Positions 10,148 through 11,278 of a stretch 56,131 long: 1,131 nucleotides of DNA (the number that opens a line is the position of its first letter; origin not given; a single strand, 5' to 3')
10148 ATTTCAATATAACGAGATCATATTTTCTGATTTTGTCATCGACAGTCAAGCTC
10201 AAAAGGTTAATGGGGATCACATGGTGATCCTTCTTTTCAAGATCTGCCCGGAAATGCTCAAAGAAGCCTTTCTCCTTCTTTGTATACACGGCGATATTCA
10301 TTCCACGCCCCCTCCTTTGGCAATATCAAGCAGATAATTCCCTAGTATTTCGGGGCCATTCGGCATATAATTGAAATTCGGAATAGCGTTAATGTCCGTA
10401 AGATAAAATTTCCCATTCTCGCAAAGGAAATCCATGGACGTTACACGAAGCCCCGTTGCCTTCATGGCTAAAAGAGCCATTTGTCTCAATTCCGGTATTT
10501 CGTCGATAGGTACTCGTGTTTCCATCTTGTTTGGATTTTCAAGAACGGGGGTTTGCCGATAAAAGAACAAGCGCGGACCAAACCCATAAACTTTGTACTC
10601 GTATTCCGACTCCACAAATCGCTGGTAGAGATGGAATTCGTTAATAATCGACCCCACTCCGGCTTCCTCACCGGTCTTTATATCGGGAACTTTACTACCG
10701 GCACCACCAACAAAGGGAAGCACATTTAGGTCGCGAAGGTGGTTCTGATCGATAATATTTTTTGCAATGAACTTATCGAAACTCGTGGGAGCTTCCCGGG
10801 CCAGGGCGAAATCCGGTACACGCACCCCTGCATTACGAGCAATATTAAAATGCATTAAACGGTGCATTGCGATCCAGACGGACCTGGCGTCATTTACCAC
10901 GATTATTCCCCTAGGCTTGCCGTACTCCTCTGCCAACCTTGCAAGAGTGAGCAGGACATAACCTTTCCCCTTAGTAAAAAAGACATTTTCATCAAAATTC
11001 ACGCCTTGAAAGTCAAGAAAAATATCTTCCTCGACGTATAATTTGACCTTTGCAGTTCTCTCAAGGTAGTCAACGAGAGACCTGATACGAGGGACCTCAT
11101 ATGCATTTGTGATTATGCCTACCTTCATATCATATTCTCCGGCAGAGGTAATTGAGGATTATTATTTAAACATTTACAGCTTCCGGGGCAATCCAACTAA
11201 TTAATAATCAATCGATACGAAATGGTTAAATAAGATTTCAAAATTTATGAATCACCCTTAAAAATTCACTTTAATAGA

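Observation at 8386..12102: ino1 clustered with three ITPK1-like ATP-grasp proteins: candidate archaeal inositol-polyphosphate synthesis locus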

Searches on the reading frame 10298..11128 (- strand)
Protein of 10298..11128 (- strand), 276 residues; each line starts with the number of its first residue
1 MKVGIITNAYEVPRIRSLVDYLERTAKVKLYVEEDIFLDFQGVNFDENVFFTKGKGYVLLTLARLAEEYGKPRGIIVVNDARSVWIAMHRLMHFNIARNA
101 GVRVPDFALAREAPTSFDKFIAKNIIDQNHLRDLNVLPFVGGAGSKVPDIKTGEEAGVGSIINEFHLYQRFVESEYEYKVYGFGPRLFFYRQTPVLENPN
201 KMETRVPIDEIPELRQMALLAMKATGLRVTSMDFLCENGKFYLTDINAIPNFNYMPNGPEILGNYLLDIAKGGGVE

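Call 3: search_protein_families(library=pfam, proteins=[window:10298-11128:-], max_evalue=0.1)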
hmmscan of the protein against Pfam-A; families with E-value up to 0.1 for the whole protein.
window:10298-11128:- (276 aa): 2 families
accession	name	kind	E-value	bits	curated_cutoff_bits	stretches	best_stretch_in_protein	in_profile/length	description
PF05770.16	Ins134_P3_kin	-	0.003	17.6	23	1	213-267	143-200/201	Inositol 1,3,4-trisphosphate 5/6-kinase ATP-grasp domain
PF07478.18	Dala_Dala_lig_C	-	0.086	12.8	24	0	203-253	127-179/204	D-ala D-ala ligase C-terminus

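Call 4: search_protein_families(library=ncbifam, proteins=[window:10298-11128:-], max_evalue=0.1)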
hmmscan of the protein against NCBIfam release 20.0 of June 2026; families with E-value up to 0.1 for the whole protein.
window:10298-11128:- (276 aa): 11 families
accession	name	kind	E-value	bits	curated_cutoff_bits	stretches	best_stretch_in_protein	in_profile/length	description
TIGR01205.1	D_ala_D_alaTIGR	subfamily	0.0035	16.4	245.65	1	206-252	241-289/318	D-alanine--D-alanine ligase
NF002529.0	PRK01966.1-5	equivalog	0.0083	15.1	472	1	204-254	258-310/348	D-alanine--D-alanine ligase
NF012215.1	D_ala_D_lac_VanD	exception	0.011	15.1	700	0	76-112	119-155/343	D-alanine--(R)-lactate ligase VanD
NF000206.1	D_ala_D_lac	equivalog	0.011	14.8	550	0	78-111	121-154/342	D-alanine--(R)-lactate ligase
TIGR00054.1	TIGR00054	equivalog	0.013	14.4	147.55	1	83-109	14-40/421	RIP metalloprotease RseP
NF002526.0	PRK01966.1-2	equivalog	0.013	14.4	449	1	208-254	273-321/362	D-alanine--D-alanine ligase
NF000470.1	D_ala_D_lac_VanM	exception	0.02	14.2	760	0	77-109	120-152/343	D-alanine--(R)-lactate ligase VanM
TIGR00768.1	rimK_fam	subfamily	0.021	14.2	143.4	0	212-254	216-259/276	RimK family alpha-L-glutamate ligase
NF002528.0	PRK01966.1-4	subfamily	0.031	13.1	262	1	204-253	280-331/366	D-alanine--D-alanine ligase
NF012217.1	D_ala_D_lac_VanA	exception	0.035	13.3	775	0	77-109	120-152/343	D-alanine--(R)-lactate ligase VanA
NF000144.1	D_ala_D_lac_VanF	exception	0.04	12.9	750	0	217-259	278-319/343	D-alanine--(R)-lactate ligase VanF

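Call 6: search_solved_structures(query=window:10298-11128:-, max_evalue=1, show_alignments=1)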
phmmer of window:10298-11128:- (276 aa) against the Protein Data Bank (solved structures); distinct sequences matched with E-value up to 1: 12.
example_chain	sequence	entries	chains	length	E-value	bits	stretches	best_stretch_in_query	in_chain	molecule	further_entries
3t7a_A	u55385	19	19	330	0.0019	20.7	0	141-266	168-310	Inositol Pyrophosphate Kinase | Inositol hexakisphosphate and diphosphoinositol-pentakisphosphate kinase 2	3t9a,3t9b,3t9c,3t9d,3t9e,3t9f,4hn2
3t54_A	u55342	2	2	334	0.002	20.7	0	139-266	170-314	Inositol Pyrophosphate Kinase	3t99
2yzg_A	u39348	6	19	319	0.022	17.2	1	207-255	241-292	D-alanine--D-alanine ligase | D-alanine-D-alanine ligase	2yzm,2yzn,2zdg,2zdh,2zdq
2fb9_A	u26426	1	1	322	0.022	17.2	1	207-255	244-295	D-alanine:D-alanine ligase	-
6u1c_A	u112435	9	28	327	0.023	17.2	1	207-255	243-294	D-alanine--D-alanine ligase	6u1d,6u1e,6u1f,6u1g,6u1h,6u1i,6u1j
8fff_A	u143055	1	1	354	0.036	16.5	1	201-264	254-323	D-alanine--D-alanine ligase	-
2i80_A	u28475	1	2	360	0.038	16.5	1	201-264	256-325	D-alanine-D-alanine ligase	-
2i87_A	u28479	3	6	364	0.039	16.4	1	201-264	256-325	D-alanine-D-alanine ligase | D-alanine--D-alanine ligase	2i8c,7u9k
3n8d_A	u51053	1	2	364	0.16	14.4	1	201-264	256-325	D-alanine--D-alanine ligase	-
6igs_A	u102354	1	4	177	0.24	13.8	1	51-93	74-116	Hypoxanthine phosphoribosyltransferase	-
3k3p_A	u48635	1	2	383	0.25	13.8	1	195-259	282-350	D-alanine--D-alanine ligase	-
1e4e_A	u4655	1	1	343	0.42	13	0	225-261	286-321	VANCOMYCIN/TEICOPLANIN A-TYPE RESISTANCE PROTEIN VANA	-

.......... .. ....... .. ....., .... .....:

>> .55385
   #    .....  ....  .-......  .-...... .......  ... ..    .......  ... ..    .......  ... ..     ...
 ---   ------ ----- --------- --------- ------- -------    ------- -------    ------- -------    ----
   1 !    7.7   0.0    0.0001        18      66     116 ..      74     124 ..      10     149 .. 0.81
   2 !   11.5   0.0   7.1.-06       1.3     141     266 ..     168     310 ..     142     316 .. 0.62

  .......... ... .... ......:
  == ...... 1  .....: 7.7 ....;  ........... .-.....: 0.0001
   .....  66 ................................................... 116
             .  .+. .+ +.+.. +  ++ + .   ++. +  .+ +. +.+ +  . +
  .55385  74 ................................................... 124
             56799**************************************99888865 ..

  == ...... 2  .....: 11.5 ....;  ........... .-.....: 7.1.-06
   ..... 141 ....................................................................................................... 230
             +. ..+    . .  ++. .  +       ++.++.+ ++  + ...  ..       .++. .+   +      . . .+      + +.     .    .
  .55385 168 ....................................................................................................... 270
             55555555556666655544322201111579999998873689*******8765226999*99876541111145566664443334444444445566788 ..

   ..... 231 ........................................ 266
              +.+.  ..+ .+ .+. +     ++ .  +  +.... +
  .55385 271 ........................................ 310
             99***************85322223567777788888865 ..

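Call 17: find_homologous_proteins(query=window:10298-11128:-, max_evalue=0.001)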
Query window:10298-11128:- (276 aa): 36 proteins with E <= 0.001 among 1064 candidates. Only proteins of 151 to 483 residues were searched: fused or split forms outside these lengths cannot appear, so this answer is no evidence that the protein stands alone or is whole; lengths 'longer' or 'shorter' looks for them.
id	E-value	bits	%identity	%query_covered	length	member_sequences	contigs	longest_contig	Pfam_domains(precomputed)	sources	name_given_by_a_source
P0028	2.0e-182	622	100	100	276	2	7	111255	-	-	-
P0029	2.4e-146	504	81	98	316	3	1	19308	-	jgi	-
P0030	5.0e-145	500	80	100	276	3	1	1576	-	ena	-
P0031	1.3e-144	498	79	99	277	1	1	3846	-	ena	-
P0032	1.5e-121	423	67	99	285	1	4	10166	-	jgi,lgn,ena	-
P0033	9.6e-117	407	65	98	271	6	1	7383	-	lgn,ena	-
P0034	6.3e-109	381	65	99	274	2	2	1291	-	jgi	-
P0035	2.8e-107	376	63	97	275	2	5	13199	-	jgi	-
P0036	7.9e-107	375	62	98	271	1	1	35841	-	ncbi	ncbi:MAG: hypothetical protein ACTSU5_07495 [Promethearchaeota archaeon]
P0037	9.1e-106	371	63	99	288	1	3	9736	-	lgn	-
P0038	2.7e-105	370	63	98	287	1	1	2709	-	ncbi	-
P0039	3.5e-102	359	60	98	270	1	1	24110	-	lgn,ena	-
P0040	8.0e-100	352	60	99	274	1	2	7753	-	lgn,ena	-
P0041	2.9e-97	343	59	99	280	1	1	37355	-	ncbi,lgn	ncbi:MAG: hypothetical protein Kow0069_35200 [Promethearchaeota archaeon]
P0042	4.5e-97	343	57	100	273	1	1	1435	-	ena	-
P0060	4.2e-54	202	39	98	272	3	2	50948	-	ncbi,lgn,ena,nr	ncbi:MAG: hypothetical protein KGD65_04960 [Candidatus Lokiarchaeota archaeon]|nr:hypothetical prote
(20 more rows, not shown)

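Call 23: find_encoding_contigs(protein=P0036, flank=8000, max_places=2)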
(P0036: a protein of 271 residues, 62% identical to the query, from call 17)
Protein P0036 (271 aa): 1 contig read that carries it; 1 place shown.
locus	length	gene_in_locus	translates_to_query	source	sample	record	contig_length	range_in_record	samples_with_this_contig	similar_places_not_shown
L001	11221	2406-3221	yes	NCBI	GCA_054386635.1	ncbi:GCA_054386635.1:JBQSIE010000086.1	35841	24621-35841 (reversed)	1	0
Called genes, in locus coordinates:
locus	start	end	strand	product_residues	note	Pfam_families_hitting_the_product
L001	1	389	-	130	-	PF00005:ABC_tran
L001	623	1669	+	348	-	-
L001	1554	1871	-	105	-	-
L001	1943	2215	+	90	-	-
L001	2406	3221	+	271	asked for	-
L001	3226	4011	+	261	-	-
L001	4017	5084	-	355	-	PF07994:NAD_binding_5 (faint), PF01658:Inos-1-P_synth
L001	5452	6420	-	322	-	PF01073:3Beta_HSD, PF01370:Epimerase, PF02719:Polysacc_synt_2, PF04321:RmlD_sub_bind, PF05368:NmrA (weak), PF07993:NAD_binding_4, PF13460:NAD_binding_10, PF16363:GDP_Man_Dehyd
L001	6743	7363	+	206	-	PF04967:HTH_10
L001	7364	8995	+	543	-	PF01208:URO-D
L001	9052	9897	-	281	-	-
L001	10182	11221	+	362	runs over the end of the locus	-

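Call 26: find_encoding_contigs(protein=P0060, flank=8000, max_places=2)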
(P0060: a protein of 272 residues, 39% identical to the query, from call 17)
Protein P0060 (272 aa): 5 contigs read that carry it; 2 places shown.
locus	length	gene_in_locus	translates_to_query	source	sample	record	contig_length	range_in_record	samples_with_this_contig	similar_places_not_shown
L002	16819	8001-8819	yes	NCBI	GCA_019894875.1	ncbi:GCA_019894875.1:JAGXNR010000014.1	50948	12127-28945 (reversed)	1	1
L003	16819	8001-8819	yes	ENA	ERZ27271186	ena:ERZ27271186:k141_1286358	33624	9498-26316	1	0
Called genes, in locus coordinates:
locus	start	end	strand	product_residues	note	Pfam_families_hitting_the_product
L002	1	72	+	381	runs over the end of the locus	PF08447:PAS_3, PF00512:HisKA, PF02518:HATPase_c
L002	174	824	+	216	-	PF06197:DUF998 (weak)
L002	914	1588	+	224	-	PF06197:DUF998 (weak)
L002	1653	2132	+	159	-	PF01451:LMWPc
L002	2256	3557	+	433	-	-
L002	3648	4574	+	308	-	PF02673:BacA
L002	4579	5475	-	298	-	PF08443:RimK (faint), PF05770:Ins134_P3_kin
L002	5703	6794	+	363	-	PF07994:NAD_binding_5 (faint), PF01658:Inos-1-P_synth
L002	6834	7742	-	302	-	PF05770:Ins134_P3_kin (faint)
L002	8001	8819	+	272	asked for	-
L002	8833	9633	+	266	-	PF02655:ATP-grasp_3 (faint)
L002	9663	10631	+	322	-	PF00702:Hydrolase, PF13419:HAD_2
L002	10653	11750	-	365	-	PF14520:HHH_5, PF00633:HHH (weak), PF00254:FKBP_C (weak), PF22199:FKBP26_IF (weak), PF18046:FKBP26_C (weak)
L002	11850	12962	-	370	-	PF04055:Radical_SAM, PF13353:Fer4_12 (weak)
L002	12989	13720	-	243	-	PF23355:IFT52_GIFT (weak)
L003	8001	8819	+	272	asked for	-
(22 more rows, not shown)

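Call 32: search_solved_structures(query=A2, max_evalue=1, show_alignments=3)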
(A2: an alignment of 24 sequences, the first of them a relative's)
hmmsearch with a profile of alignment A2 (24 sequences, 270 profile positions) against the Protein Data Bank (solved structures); distinct sequences matched with E-value up to 1: 37.
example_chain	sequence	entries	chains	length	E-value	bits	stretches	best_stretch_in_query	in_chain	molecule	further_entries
3vpb_A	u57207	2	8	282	4.3e-05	26.2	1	67-251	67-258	Putative acetylornithine deacetylase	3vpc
3vpd_A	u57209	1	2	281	0.00058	22.5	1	64-251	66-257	Ribosomal protein S6 modification protein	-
1uc9_A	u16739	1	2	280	0.00088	21.9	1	64-251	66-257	lysine biosynthesis enzyme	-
1uc8_A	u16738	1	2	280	0.0012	21.5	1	64-251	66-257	lysine biosynthesis enzyme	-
3t7a_A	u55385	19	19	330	0.01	18.4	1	164-265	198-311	Inositol Pyrophosphate Kinase | Inositol hexakisphosphate and diphosphoinositol-pentakisphosphate kinase 2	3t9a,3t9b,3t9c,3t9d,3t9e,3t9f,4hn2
3t54_A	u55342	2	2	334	0.011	18.3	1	164-265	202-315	Inositol Pyrophosphate Kinase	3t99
8fff_A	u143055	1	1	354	0.017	17.7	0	211-251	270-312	D-alanine--D-alanine ligase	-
2i80_A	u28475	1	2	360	0.017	17.7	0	211-251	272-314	D-alanine-D-alanine ligase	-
2i87_A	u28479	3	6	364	0.017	17.7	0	211-251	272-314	D-alanine-D-alanine ligase | D-alanine--D-alanine ligase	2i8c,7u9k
8oxe_A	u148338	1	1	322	0.026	17.1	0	210-264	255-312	Inositol-tetrakisphosphate 1-kinase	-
8e1h_A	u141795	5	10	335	0.032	16.8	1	173-260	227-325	Inositol hexakisphosphate and diphosphoinositol-pentakisphosphate kinase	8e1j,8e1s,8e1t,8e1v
8e1i_A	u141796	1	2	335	0.032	16.8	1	173-260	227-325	Inositol hexakisphosphate and diphosphoinositol-pentakisphosphate kinase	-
7qyr_A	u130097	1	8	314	0.037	16.6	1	202-255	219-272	Probable alpha-L-glutamate ligase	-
9gr8_A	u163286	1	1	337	0.046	16.3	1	164-246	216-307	Inositol hexakisphosphate and diphosphoinositol-pentakisphosphate kinase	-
7qys_A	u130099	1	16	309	0.05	16.1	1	202-254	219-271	Probable alpha-L-glutamate ligase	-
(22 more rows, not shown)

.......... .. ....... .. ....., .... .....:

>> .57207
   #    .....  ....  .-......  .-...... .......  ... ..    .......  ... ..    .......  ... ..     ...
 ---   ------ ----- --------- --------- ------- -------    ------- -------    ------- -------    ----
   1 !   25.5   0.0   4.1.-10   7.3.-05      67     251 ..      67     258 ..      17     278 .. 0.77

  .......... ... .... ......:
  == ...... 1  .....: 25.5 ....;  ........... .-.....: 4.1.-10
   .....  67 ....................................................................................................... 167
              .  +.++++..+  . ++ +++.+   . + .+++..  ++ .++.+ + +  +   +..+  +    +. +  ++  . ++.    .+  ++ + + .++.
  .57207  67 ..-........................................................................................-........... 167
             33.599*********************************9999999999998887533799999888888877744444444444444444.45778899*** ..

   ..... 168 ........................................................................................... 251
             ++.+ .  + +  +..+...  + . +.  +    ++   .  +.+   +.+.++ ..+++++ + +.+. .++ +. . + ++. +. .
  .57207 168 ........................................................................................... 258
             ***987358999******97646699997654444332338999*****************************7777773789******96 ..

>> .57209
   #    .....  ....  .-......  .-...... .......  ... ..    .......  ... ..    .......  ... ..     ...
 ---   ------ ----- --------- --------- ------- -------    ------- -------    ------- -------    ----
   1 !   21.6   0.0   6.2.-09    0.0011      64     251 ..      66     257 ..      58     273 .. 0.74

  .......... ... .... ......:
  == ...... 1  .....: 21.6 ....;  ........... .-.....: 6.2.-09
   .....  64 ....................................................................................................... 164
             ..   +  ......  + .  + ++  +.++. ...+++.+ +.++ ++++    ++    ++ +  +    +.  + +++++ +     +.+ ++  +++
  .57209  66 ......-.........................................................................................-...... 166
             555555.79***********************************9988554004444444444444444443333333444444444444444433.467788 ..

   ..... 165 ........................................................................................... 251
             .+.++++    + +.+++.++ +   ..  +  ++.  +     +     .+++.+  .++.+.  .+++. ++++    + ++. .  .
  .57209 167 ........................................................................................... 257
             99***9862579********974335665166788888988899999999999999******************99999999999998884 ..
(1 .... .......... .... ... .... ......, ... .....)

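Call 34: find_related_loci(query=A2, collection=genome_contigs, flank=10000)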
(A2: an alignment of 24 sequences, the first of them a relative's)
Query A2 (276 aa) in genome_contigs; peptide patterns used: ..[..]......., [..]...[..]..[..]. (x = any residue, [..] = any of these).
166 stretches matched a pattern; 107 encode a relative of the query (tblastn E <= 1e-3); the best 80 are kept; 80 distinct loci.
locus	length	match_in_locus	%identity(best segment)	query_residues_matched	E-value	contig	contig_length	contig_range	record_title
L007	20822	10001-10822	78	1-274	9e-148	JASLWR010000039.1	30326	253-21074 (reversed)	MAG: Thermoplasmatota archaeon isolate ETNP2_MAG_1 NODE_39_length_30326_cov_4.977123, whole genome shotgun sequence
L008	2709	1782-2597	63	1-270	7e-116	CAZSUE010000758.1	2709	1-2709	MAG TPA_asm: uncultured archaeon isolate SRP141376_co2_2 genome assembly, contig: NODE_55556_length_2709_cov_3.665411, w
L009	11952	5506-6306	53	1-271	2e-93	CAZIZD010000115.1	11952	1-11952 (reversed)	MAG TPA_asm: uncultured Alcaligenaceae bacterium isolate binchicken_co199_6 genome assembly, contig: NODE_3790_length_11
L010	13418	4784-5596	63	2-270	2e-112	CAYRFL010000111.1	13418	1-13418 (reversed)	MAG TPA_asm: uncultured archaeon isolate SRP077602_co2_347 genome assembly, contig: NODE_6931_length_13418_cov_6.290129,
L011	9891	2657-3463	45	1-271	7e-69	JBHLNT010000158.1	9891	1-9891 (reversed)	MAG: Promethearchaeota archaeon isolate DZ2S.378 DZ2S.378@24701, whole genome shotgun sequence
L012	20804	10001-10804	43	2-271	2e-68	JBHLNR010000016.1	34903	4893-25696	MAG: Promethearchaeota archaeon isolate DZ2S.368 DZ2S.368@3345, whole genome shotgun sequence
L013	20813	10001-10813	42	1-272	6e-68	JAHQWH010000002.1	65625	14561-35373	MAG: Promethearchaeia archaeon isolate ABR02 NODE_106_length_65625_cov_67, whole genome shotgun sequence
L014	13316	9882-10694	42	1-272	1e-67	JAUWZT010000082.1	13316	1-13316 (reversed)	MAG: Promethearchaeota archaeon isolate CSMAG_2743 CSMAG_2743_k141_8649_length_13316_cov_8.0000, whole genome shotgun se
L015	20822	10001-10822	43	1-271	2e-67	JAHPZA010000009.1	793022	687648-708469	MAG: Promethearchaeota archaeon isolate LW40_45 NODE_7_length_793022_cov_20.468038, whole genome shotgun sequence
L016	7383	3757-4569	42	1-272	4e-67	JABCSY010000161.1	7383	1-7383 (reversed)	MAG: Promethearchaeota archaeon isolate HM4_B22 NODE_8215_length_7383_cov_1.139746, whole genome shotgun sequence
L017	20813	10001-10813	41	1-272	5e-67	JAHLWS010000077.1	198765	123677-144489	MAG: Promethearchaeota archaeon isolate 33X4 k141_69406, whole genome shotgun sequence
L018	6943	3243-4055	41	1-272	2e-66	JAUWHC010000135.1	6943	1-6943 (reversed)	MAG: Promethearchaeota archaeon isolate CSMAG_2258 CSMAG_2258_k141_769079_length_6943_cov_11.9288, whole genome shotgun 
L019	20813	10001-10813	41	1-272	3e-66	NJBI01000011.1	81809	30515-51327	MAG: Promethearchaeota archaeon Loki_b31 153, whole genome shotgun sequence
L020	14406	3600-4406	40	2-271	1e-65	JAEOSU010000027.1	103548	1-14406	MAG: Promethearchaeota archaeon isolate YT_039 k127_10205139, whole genome shotgun sequence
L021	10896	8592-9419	41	1-273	2e-65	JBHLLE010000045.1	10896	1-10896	MAG: Candidatus Hermodarchaeota archaeon isolate DZ1M.378 DZ1M.378@25335, whole genome shotgun sequence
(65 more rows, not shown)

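Call 53: search_solved_structures(query=A5, max_evalue=0.01, show_alignments=1)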
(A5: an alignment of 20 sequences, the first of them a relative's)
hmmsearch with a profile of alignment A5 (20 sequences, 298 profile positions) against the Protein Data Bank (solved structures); distinct sequences matched with E-value up to 0.01: 10.
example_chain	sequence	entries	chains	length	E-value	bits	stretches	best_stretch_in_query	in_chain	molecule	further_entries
7tn6_A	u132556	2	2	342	2.9e-09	39.8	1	237-296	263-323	Inositol-tetrakisphosphate 1-kinase 1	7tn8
7tn5_A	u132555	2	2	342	6.7e-09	38.6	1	237-296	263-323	Inositol-tetrakisphosphate 1-kinase 1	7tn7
8oxe_A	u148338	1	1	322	1.8e-08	37.2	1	224-296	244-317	Inositol-tetrakisphosphate 1-kinase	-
7tn3_A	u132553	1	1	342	6.2e-08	35.4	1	237-296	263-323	Inositol-tetrakisphosphate 1-kinase 1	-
2odt_X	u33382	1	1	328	9.1e-08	34.9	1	180-292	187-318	Inositol-tetrakisphosphate 1-kinase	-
13lz_A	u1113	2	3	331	9.3e-08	34.8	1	180-292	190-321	Inositol-tetrakisphosphate 1-kinase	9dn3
2q7d_A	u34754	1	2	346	1e-07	34.7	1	180-292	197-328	Inositol-tetrakisphosphate 1-kinase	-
2qb5_A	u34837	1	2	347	1e-07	34.7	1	180-292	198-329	Inositol-tetrakisphosphate 1-kinase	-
7pup_A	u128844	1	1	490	4.1e-06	29.4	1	180-282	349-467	Inositol 1,3,4-trisphosphate 5/6-kinase 4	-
9gr8_A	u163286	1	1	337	0.0079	18.6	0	182-279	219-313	Inositol hexakisphosphate and diphosphoinositol-pentakisphosphate kinase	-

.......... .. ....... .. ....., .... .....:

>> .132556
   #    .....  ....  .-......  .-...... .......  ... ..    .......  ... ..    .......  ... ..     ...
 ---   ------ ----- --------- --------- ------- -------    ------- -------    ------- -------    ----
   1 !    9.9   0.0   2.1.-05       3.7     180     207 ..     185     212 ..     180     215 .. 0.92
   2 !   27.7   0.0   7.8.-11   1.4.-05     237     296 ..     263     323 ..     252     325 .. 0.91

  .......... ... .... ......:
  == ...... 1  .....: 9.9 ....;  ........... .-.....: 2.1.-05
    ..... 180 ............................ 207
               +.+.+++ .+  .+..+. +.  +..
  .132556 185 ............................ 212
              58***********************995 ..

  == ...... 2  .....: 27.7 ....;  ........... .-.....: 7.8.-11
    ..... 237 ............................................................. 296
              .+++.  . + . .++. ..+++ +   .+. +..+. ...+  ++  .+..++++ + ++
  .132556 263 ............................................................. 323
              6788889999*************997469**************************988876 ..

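Call 66: predict_structure(alignment_id=A2)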
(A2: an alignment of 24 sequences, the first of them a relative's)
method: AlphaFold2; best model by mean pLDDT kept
length: 276 residues; sequences in the alignment: 24
mean_pLDDT: 91.0   pTM: 0.90
mean pLDDT of the five models: 91.0, 90.2, 90.0, 89.5, 88.4
residues with pLDDT >= 90: 197; 70-90: 59; 50-70: 17; < 50: 3
segments of 3 or more residues with pLDDT < 50: 274-276
pLDDT, mean of each block of 10 residues (from residue 1): 95 96 97 79 84 92 92 93 95 97 96 91 86 83 86 66 84 97 97 91 95 98 98 98 96 95 96 59
secondary structure, 60 per line:
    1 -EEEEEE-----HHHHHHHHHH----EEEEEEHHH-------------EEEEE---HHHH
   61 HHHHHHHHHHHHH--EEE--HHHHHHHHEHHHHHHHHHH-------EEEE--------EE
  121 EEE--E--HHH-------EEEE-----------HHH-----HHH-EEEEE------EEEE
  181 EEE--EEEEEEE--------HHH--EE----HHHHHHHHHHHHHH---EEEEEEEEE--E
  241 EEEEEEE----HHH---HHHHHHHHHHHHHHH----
elements in order: E2-7 H13-22 E27-32 E49-53 H57-73 E76-78 H81-88 H90-99 E107-110 E119-123 E139-142 E166-170 E177-183 E186-192 H212-225 E229-237 E240-247 H258-272

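Call 81: search_protein_representatives(alignment_id=A2)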
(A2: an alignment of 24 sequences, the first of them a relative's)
Query: 24 sequences, 270 profile positions. Proteins with E-value up to 0.001 (for the whole library): 518; up to 1e-10: 58; up to 1e-30: 15. The best 150 are listed.
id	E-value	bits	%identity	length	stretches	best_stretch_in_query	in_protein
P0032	2.8e-129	446.6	-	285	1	2-269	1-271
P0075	1.0e-112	392.3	-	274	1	3-269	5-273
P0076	2.3e-72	260.0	-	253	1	2-268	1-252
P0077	3.1e-63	230.0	-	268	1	2-269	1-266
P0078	1.4e-49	185.3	-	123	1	153-269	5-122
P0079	1.6e-44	168.6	-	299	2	45-269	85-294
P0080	2.9e-44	167.8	-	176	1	117-244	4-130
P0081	3.7e-43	164.2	-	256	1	1-269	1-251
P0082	5.6e-43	163.6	-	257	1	1-269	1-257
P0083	8.2e-38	146.7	-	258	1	1-249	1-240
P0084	1.9e-36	142.2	-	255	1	47-269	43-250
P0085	6.1e-32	127.4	-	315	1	49-264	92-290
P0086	1.2e-31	126.5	-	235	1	47-264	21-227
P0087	6.8e-31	124.0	-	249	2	159-260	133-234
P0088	7.3e-31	123.9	-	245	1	47-266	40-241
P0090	2.3e-29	118.9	-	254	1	6-269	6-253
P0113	2.1e-15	73.2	-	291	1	18-269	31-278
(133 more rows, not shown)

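Call 83: search_protein_families(library=pfam, alignment_id=A6, max_evalue=0.001)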
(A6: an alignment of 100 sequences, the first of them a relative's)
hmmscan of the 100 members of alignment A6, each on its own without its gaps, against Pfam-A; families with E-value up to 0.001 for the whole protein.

A. member 1, P0032 (285 aa): 0 families

B. families by the number of members that match (of 100 scanned): 16 families
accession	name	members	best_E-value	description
PF08443.16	RimK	60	2.8e-54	RimK-like ATP-grasp domain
PF05770.16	Ins134_P3_kin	54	3.7e-14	Inositol 1,3,4-trisphosphate 5/6-kinase ATP-grasp domain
PF02655.19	ATP-grasp_3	43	2.5e-14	ATP-grasp domain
PF14397.11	ATPgrasp_ST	33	3.4e-11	Sugar-transfer associated ATP-grasp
PF02955.21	GSH-S_ATP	16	1.5e-18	Prokaryotic glutathione synthetase, ATP-grasp domain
PF07478.18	Dala_Dala_lig_C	10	1.8e-07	D-ala D-ala ligase C-terminus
PF14398.11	ATPgrasp_YheCD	9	6.6e-12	YheC/D like ATP-grasp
PF02222.28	ATP-grasp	9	9.9e-08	ATP-grasp domain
PF03133.20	TTL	8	7.9e-06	Tubulin-tyrosine ligase family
PF18030.7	Rimk_N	6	3.5e-15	RimK PreATP-grasp domain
PF02786.22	CPSase_L_D2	6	5.7e-07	Carbamoyl-phosphate synthase L chain, ATP binding domain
PF22626.3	LysX_preATP_grasp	4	3.7e-16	LysX preATP-grasp domain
PF13549.11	ATP-grasp_5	2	5.6e-07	ATP-grasp domain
PF02750.19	Synapsin_C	1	7.3e-06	Synapsin, ATP binding domain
PF03738.19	GSP_synth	1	4.9e-05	Glutathionylspermidine synthase preATP-grasp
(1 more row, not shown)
